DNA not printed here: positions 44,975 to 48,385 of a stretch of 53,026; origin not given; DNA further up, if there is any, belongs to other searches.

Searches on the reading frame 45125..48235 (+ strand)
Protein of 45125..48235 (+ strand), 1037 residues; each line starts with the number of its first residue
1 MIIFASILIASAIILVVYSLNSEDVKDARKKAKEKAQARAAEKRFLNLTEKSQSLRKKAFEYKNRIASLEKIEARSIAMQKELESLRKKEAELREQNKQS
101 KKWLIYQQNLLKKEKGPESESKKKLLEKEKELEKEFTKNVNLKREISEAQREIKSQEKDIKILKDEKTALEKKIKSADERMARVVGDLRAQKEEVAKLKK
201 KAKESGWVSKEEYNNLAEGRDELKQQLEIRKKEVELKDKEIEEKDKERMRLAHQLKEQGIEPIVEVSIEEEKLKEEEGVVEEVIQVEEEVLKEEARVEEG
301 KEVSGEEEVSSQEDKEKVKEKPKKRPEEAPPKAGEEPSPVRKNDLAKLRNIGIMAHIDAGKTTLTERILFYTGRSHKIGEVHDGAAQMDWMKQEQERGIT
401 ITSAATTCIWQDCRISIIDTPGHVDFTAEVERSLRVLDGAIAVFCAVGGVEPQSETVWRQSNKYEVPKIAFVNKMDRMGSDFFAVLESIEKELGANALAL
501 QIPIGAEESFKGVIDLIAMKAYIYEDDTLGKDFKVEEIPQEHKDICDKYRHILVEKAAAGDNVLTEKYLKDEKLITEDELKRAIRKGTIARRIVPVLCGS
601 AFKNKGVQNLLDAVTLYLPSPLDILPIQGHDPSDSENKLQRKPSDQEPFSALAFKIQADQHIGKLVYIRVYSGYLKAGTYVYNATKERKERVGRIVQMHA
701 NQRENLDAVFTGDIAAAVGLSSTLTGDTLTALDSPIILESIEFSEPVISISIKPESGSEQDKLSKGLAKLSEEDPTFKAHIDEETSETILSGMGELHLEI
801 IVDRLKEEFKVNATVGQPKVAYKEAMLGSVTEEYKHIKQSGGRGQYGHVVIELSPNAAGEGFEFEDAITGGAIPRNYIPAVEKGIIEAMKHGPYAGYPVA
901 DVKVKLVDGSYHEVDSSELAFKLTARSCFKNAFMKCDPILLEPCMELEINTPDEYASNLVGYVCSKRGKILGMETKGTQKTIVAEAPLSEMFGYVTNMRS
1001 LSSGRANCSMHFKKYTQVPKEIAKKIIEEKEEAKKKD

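Call 11: search_protein_families(library=pfam, max_evalue=0.0001, proteins=[window:45125-48235:+])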
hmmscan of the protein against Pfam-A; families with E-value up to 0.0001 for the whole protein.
seq(1037 aa): 7 families
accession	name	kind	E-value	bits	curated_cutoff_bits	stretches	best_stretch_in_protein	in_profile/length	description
PF00009.33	GTP_EFTU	-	6.2e-66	222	26.5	1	347-620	2-188/188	Elongation factor Tu GTP binding domain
PF03764.24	EFG_IV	-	3.2e-45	153.3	24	1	818-936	1-120/121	Elongation factor G, domain IV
PF14492.12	EFG_III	-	4.9e-32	110.3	27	1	743-816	1-74/75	Elongation Factor G, domain III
PF00679.30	EFG_C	-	1.6e-24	86.2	27.9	1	940-1025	2-88/89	Elongation factor G C-terminus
PF22042.2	EF-G_D2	-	4.3e-17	62.4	27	1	648-731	1-83/84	Elongation factor G domain 2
PF03144.31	GTP_EFTU_D2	-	3.7e-16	59.7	30.3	1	663-730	1-73/73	Elongation factor Tu domain 2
PF16658.11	RF3_C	-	1.9e-07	31.4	40.1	1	752-824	15-87/132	Class II release factor RF3, C-terminal domain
